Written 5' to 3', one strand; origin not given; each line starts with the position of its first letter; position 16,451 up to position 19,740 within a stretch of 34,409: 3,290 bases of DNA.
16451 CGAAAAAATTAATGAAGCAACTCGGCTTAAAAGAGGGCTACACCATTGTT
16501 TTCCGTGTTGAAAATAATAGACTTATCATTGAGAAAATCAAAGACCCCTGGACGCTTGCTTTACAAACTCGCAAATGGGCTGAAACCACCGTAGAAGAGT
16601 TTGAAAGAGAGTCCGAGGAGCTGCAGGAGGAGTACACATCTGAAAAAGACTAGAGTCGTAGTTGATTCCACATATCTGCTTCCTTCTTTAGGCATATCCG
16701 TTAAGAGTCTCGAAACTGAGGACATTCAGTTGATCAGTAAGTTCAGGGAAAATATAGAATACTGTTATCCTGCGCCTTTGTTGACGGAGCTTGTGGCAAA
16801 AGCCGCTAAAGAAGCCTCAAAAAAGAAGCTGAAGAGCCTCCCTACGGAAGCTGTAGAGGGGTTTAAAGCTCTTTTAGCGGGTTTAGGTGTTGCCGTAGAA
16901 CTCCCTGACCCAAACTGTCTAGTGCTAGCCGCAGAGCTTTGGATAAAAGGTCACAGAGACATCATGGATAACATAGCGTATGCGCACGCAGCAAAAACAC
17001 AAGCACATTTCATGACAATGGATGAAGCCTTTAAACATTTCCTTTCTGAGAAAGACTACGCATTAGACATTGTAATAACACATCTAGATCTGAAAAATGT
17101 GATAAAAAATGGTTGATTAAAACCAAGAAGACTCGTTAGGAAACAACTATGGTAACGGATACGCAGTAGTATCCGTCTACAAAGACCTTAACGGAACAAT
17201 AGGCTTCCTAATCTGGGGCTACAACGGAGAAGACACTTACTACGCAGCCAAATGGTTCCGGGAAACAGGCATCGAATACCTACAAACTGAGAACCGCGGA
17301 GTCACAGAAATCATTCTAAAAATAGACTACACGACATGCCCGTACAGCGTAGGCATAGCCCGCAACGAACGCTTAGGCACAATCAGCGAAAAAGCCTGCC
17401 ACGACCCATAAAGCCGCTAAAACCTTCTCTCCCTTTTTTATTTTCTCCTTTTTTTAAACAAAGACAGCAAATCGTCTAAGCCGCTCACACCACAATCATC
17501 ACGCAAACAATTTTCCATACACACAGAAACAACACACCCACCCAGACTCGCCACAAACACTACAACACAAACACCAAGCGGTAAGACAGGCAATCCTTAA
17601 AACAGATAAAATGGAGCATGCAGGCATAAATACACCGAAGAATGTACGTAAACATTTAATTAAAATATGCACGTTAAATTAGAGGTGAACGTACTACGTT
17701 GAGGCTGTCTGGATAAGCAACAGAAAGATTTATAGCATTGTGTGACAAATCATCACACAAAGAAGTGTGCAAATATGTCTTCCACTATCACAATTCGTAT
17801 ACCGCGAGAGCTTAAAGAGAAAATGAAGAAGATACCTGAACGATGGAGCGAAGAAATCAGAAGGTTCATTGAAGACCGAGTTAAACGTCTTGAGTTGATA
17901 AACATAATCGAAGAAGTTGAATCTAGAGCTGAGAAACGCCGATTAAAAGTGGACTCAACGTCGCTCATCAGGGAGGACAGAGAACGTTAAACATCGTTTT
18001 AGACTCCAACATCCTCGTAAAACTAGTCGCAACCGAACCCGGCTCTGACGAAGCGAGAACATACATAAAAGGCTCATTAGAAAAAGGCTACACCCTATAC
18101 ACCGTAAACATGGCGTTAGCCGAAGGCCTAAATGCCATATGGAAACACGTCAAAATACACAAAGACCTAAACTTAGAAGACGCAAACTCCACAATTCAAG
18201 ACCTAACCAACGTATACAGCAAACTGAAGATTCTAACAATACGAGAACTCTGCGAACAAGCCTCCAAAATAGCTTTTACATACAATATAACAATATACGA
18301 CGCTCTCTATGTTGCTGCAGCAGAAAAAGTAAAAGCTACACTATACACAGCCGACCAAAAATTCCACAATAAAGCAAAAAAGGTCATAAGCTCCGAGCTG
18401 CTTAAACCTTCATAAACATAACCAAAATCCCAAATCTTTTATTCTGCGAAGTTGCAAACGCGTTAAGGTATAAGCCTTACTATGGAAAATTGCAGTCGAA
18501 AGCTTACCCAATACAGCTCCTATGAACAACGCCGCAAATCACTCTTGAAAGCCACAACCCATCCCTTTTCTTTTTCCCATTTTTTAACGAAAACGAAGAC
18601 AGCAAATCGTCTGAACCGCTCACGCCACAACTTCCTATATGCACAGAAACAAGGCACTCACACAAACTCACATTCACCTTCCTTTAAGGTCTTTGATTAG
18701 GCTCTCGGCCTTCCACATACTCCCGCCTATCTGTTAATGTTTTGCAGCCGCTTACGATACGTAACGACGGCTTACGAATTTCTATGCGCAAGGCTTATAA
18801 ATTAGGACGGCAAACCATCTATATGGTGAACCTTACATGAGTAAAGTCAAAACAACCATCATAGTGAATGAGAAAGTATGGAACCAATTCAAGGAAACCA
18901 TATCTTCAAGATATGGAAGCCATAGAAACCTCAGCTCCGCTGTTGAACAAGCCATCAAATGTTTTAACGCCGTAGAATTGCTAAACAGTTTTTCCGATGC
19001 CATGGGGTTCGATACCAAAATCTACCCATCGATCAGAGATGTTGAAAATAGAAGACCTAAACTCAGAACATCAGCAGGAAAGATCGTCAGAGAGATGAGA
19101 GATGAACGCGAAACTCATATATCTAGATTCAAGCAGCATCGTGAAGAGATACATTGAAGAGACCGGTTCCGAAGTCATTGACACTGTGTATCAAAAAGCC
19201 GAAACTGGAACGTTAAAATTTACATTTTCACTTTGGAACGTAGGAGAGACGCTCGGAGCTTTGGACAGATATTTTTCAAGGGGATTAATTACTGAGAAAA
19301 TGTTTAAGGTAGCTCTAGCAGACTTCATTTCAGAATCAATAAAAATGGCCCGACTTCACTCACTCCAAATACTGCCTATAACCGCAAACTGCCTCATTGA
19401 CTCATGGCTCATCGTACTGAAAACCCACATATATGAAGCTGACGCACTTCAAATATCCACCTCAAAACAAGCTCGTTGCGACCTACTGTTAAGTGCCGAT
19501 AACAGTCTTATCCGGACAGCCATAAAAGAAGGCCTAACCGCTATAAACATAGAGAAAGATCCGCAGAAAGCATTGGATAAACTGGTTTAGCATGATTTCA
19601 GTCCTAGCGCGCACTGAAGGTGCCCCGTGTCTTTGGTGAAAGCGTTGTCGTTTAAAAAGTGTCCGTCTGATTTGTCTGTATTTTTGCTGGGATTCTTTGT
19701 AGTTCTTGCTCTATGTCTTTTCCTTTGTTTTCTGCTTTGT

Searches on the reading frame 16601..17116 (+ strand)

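Call 7: search_protein_families(library=pfam, proteins=[window:16601-17116:+], max_evalue=0.01)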
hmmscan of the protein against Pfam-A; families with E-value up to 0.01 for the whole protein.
window:16601-17116:+ (171 aa): 1 family
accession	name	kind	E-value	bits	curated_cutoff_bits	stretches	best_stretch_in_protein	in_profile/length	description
PF01850.27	PIN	-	1.1e-05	26.5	23.6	1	52-146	29-116/120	PIN domain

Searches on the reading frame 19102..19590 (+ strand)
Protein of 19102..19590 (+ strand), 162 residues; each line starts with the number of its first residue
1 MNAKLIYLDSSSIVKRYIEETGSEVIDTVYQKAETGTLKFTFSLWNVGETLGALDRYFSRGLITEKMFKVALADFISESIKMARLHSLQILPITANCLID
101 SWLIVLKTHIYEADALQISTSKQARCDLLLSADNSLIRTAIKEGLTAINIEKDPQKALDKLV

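Call 7: search_protein_families(library=pfam, proteins=[window:19102-19590:+], max_evalue=0.01)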
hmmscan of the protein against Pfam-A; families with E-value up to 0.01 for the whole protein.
window:19102-19590:+ (162 aa): 1 family
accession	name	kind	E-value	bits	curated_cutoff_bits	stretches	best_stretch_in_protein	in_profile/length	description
PF01850.27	PIN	-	2.1e-06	28.8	23.6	1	7-141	2-119/120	PIN domain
